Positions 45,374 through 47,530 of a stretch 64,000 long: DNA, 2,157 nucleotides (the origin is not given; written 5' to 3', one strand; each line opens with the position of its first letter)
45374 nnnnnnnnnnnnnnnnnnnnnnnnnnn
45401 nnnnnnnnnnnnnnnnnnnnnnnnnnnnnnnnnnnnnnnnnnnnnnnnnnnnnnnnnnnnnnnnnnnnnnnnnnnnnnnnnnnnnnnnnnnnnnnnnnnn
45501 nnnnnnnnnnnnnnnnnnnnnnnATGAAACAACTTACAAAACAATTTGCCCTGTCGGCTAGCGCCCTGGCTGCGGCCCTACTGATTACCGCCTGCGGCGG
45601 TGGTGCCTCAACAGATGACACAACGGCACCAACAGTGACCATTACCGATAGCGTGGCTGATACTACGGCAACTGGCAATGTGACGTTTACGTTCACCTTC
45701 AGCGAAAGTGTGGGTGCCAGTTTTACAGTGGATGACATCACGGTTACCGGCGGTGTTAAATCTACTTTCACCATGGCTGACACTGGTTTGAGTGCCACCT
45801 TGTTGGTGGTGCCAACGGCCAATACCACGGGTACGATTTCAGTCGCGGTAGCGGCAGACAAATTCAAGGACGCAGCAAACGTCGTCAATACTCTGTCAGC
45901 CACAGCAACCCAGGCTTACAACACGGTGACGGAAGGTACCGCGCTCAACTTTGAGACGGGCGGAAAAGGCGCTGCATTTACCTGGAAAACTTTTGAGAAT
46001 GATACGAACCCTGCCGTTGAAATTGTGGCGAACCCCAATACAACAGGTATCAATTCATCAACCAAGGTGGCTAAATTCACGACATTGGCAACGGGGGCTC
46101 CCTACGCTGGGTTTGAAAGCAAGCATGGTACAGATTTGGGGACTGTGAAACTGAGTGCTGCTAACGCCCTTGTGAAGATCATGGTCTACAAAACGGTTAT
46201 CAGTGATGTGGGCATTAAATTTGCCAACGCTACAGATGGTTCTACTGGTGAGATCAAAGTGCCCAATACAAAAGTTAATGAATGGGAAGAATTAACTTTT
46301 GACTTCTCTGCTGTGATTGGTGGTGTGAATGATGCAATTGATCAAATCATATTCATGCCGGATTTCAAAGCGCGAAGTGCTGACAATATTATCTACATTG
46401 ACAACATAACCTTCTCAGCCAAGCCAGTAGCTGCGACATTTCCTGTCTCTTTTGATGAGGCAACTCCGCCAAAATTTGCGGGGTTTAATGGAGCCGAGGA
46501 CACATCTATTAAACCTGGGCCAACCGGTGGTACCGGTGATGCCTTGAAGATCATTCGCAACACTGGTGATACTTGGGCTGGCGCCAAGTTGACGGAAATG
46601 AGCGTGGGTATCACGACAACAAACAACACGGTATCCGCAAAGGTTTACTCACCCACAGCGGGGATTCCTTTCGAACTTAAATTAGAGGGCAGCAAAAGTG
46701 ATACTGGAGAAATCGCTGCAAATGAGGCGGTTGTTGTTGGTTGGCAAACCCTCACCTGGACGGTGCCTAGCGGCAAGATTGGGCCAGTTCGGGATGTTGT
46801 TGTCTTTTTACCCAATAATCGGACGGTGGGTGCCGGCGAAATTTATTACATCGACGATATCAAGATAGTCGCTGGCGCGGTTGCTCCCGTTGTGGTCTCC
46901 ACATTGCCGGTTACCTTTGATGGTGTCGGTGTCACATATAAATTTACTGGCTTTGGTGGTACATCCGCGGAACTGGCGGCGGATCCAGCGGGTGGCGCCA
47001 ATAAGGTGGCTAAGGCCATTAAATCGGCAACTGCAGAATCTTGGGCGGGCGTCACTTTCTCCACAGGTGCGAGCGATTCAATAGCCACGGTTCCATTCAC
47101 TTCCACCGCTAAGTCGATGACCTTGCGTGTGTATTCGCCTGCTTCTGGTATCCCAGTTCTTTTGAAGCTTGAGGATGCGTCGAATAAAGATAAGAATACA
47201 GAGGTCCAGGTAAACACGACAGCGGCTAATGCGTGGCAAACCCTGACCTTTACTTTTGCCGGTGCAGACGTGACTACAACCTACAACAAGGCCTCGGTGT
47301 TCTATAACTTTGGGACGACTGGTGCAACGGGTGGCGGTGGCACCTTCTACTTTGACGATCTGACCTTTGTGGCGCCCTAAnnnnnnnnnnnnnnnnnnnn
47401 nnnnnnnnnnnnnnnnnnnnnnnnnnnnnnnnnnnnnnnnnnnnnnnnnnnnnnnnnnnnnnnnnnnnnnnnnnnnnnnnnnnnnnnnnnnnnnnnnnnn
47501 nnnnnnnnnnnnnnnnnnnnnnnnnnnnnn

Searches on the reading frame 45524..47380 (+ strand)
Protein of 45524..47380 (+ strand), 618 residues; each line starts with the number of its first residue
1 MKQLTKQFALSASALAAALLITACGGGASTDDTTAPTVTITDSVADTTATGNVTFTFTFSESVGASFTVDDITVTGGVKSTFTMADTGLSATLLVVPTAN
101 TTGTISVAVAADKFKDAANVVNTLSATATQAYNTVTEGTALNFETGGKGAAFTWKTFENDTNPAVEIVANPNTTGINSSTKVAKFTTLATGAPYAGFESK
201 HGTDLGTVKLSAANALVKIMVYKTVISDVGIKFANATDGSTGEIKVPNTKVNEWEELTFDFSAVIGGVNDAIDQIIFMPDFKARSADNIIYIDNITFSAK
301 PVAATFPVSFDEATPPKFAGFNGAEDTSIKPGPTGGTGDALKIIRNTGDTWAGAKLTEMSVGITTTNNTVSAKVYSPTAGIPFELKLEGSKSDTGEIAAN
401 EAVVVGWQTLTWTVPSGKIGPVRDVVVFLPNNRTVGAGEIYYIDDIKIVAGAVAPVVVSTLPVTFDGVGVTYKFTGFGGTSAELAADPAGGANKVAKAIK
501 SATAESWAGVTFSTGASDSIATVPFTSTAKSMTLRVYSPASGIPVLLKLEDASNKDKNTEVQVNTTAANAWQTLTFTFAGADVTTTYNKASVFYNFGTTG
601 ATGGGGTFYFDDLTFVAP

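Call 6: search_protein_families(library=pfam, proteins=[window:45524-47380:+], max_evalue=0.1)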
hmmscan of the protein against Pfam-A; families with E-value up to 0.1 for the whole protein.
window:45524-47380:+ (618 aa): 1 family
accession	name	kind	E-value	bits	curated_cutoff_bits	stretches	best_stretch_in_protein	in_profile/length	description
PF19078.6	Big_12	-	1.3e-09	38.6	27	1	32-125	1-95/102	Bacterial Ig-like domain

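Call 7: search_protein_families(library=ncbifam, proteins=[window:45524-47380:+], max_evalue=0.1)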
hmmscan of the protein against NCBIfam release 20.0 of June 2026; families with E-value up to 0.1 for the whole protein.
window:45524-47380:+ (618 aa): 0 families
